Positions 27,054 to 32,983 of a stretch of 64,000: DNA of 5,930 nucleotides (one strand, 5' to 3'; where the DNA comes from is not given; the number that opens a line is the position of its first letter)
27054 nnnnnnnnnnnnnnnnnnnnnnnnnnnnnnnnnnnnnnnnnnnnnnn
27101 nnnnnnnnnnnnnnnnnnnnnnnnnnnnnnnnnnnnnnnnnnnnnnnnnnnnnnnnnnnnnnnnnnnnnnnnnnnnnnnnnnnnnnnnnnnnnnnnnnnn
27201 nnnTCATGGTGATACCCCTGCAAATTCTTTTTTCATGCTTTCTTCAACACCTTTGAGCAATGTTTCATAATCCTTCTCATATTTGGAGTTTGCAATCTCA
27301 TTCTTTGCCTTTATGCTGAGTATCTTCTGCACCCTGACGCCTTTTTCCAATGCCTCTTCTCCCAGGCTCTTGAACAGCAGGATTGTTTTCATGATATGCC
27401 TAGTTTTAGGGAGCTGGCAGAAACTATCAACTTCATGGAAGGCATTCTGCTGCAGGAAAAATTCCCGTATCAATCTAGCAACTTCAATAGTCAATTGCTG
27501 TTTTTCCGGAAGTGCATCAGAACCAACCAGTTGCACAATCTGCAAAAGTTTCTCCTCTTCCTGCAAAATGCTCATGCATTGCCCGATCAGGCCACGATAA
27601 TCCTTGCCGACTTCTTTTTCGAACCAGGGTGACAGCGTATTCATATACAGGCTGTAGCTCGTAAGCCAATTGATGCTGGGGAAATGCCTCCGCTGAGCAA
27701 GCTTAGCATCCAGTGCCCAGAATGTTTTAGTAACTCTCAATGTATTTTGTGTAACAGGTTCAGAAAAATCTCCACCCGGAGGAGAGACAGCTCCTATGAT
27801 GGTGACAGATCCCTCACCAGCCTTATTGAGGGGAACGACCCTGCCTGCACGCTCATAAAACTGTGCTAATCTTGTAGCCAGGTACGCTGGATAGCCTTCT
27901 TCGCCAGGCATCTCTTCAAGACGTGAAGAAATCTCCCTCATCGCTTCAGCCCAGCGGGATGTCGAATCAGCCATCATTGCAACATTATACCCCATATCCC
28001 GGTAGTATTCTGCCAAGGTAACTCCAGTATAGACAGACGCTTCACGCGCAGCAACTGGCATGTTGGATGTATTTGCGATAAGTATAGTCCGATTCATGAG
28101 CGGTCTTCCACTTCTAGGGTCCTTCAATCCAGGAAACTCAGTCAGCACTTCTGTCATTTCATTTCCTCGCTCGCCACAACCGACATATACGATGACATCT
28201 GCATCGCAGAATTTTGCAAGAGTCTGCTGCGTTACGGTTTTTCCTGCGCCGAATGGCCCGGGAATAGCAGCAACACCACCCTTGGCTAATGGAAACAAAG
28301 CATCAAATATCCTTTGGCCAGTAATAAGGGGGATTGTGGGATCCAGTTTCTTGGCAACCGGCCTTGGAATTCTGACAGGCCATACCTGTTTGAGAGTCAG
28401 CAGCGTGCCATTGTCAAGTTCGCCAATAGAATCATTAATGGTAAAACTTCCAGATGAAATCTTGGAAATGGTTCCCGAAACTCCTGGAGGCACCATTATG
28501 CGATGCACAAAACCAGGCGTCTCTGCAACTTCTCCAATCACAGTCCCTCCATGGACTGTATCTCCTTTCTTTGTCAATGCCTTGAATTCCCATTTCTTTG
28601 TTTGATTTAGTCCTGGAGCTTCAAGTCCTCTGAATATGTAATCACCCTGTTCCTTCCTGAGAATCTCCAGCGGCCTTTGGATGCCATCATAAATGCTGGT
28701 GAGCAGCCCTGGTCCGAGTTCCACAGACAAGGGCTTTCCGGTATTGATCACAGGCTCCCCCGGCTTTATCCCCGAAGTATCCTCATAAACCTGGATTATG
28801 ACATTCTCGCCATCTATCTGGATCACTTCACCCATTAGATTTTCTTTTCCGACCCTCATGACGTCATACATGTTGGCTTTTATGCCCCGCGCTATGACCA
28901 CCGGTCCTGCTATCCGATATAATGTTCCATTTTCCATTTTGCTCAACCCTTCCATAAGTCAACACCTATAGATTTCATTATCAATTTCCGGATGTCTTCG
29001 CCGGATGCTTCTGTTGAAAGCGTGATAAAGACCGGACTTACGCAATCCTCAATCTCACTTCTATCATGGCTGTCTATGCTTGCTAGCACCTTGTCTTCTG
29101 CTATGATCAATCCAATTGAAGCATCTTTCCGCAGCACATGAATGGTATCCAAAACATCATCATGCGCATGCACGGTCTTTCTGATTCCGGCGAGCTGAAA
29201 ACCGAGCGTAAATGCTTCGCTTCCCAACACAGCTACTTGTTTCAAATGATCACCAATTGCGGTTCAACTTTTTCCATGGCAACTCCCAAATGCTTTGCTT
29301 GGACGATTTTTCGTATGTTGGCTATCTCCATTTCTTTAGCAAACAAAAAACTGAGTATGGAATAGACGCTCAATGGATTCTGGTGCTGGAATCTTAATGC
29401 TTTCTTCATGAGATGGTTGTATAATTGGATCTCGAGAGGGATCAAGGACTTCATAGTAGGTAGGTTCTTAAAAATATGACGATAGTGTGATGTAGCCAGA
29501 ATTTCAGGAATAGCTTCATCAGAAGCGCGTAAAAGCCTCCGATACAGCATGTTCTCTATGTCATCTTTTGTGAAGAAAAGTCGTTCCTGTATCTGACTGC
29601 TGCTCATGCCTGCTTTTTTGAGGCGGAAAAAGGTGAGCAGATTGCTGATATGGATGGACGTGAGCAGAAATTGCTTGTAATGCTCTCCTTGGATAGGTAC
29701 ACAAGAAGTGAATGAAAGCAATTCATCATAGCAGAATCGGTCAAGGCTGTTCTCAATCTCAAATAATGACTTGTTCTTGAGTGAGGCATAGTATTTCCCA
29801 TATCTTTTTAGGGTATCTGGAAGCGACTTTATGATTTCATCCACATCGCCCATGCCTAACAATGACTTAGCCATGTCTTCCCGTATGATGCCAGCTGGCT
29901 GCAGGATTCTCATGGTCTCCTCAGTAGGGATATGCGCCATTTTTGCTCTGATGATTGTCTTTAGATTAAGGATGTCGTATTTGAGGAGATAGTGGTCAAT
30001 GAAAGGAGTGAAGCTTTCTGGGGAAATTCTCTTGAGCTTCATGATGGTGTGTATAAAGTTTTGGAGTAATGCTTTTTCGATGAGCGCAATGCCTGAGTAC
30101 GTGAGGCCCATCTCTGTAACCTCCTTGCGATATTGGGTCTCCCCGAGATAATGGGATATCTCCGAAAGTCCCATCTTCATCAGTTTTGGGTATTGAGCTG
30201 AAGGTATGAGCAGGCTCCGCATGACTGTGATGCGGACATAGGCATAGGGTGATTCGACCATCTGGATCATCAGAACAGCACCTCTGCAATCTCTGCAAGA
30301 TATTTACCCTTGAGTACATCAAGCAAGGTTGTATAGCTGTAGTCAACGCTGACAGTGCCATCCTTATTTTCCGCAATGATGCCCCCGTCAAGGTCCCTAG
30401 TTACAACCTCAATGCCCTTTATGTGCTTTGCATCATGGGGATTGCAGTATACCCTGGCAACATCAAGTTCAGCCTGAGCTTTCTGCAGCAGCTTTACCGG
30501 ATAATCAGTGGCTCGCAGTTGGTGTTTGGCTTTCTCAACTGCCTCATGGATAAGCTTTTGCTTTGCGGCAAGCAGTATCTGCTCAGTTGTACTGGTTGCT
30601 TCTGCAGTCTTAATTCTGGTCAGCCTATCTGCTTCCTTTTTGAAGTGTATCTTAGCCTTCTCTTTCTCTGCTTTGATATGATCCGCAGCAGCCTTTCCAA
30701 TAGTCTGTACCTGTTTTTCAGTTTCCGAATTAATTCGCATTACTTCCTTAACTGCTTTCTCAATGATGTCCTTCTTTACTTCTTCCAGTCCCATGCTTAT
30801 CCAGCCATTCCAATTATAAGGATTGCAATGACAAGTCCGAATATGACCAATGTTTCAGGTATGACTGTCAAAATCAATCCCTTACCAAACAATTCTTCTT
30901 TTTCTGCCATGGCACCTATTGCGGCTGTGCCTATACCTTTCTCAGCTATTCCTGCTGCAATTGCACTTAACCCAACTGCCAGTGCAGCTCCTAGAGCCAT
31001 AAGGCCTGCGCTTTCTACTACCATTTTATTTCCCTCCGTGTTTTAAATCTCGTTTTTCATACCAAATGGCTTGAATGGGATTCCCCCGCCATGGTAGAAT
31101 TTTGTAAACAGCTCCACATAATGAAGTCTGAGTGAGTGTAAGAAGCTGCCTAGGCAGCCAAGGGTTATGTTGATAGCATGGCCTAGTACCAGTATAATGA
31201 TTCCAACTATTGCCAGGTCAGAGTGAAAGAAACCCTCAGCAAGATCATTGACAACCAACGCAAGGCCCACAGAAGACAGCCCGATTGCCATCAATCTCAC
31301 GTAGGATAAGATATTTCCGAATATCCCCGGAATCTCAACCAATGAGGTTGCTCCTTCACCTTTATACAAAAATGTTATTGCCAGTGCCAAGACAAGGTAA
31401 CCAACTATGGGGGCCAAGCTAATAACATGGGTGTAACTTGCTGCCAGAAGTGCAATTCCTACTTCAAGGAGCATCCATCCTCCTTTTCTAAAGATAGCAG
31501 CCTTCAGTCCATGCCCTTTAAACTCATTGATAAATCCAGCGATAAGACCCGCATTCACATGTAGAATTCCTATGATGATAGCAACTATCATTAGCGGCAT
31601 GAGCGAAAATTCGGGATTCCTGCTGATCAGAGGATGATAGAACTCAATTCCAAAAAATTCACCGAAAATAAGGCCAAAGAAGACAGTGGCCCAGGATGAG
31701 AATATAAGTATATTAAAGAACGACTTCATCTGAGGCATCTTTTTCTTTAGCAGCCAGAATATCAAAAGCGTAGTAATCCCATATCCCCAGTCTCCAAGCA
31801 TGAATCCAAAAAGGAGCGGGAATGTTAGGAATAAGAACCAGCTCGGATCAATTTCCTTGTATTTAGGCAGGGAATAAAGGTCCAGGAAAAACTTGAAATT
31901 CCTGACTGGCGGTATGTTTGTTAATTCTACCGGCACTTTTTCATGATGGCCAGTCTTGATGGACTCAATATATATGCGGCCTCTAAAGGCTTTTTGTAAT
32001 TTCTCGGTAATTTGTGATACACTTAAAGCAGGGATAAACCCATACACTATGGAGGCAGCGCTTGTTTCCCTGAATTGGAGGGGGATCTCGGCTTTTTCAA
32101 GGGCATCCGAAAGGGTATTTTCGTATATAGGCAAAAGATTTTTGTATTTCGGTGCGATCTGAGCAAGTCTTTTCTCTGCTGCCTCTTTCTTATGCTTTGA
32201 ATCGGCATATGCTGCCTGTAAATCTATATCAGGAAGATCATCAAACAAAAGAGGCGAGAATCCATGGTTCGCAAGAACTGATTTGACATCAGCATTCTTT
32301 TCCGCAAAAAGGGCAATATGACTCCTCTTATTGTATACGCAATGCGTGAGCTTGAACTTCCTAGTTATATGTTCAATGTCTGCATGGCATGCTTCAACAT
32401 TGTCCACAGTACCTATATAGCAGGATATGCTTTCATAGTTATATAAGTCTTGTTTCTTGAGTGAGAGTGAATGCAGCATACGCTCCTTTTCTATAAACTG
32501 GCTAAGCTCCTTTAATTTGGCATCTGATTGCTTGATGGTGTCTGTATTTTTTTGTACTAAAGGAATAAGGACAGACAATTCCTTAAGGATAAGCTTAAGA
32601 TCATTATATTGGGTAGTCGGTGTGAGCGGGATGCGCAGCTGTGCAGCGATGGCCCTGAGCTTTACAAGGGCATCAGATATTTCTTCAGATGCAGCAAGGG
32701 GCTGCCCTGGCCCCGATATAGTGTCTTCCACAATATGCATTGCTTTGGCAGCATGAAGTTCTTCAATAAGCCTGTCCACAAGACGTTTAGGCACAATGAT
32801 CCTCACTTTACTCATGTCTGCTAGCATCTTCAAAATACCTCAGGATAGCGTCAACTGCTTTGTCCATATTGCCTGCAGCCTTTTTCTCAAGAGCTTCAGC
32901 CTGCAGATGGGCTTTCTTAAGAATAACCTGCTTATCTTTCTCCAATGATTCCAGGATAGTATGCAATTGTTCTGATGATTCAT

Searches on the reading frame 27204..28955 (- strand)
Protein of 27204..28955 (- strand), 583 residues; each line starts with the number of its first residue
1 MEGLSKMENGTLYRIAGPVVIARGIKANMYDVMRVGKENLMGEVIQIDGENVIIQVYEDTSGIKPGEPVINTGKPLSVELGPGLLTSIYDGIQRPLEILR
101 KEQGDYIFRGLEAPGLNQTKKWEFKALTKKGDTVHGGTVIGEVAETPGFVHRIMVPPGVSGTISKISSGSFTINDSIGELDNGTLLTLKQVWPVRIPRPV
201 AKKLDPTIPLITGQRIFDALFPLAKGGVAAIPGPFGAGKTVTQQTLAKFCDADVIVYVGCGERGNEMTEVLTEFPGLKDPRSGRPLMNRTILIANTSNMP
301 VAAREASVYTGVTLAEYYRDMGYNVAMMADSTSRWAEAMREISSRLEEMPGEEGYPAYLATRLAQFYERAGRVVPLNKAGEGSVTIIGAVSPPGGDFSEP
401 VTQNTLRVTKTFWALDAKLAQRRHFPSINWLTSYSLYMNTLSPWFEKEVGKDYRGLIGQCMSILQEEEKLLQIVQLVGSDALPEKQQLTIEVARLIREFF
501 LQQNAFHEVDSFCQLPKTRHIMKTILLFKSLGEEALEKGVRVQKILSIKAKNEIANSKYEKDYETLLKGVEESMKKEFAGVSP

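Call 67: search_protein_families(library=pfam, proteins=[window:27204-28955:-], max_evalue=0.0001)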
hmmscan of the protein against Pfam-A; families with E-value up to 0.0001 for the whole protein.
window:27204-28955:- (583 aa): 4 families
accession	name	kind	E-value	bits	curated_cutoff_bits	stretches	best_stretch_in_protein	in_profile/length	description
PF00006.31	ATP-synt_ab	-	6.3e-75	251.9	29.5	1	213-435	1-213/213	ATP synthase alpha/beta family, nucleotide-binding domain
PF16886.11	ATP-synt_ab_Xtn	-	1.2e-24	86.3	25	1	114-195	2-88/88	ATPsynthase alpha/beta subunit barrel-sandwich domain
PF22919.1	ATP-synt_VA_C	-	1e-23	83.7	24.7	1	443-530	2-87/101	C-terminal domain of V and A type ATP synthase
PF02874.29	ATP-synt_ab_N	-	1e-16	61.6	20.9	1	14-73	3-69/69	ATP synthase alpha/beta family, beta-barrel domain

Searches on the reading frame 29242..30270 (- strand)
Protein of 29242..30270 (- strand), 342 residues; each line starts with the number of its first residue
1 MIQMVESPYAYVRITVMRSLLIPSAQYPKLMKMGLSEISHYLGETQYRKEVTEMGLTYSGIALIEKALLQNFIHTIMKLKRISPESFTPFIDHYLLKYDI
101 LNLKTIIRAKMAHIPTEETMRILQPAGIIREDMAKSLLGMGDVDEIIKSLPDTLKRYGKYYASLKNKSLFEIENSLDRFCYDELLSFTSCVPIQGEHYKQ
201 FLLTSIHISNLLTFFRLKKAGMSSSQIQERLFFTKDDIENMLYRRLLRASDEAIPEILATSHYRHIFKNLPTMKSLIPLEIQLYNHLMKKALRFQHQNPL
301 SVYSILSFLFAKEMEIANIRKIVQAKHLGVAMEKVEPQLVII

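Call 67: search_protein_families(library=pfam, proteins=[window:29242-30270:-], max_evalue=0.0001)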
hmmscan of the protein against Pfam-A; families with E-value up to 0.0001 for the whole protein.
window:29242-30270:- (342 aa): 1 family
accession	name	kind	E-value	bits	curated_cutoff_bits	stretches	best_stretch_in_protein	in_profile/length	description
PF01992.21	vATP-synt_AC39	-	5.2e-59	200.7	29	1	13-336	4-337/339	ATP synthase (C/AC39) subunit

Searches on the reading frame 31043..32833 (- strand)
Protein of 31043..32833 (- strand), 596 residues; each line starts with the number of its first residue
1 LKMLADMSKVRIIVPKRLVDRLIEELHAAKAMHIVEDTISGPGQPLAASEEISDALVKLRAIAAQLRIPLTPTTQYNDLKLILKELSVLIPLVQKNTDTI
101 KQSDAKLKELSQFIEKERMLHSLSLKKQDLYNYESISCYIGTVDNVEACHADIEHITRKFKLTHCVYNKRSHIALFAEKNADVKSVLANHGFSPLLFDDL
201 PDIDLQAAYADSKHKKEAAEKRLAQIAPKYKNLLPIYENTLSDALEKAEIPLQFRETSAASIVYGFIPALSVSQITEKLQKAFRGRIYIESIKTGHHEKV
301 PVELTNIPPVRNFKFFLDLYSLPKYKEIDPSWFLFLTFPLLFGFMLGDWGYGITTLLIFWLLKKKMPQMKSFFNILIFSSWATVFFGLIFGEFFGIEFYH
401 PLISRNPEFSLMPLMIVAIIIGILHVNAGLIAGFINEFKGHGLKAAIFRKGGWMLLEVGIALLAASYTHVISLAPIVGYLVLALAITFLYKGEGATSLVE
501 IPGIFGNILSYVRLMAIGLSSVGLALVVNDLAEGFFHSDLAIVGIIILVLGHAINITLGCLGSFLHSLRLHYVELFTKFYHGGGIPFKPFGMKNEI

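Call 67: search_protein_families(library=pfam, proteins=[window:31043-32833:-], max_evalue=0.0001)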
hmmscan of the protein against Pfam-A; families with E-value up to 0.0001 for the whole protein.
window:31043-32833:- (596 aa): 1 family
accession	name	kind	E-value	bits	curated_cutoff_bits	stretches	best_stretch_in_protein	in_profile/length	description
PF01496.24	V_ATPase_I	-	1.6e-23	83.1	30.7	2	253-396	301-459/815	V-type ATPase 116kDa subunit family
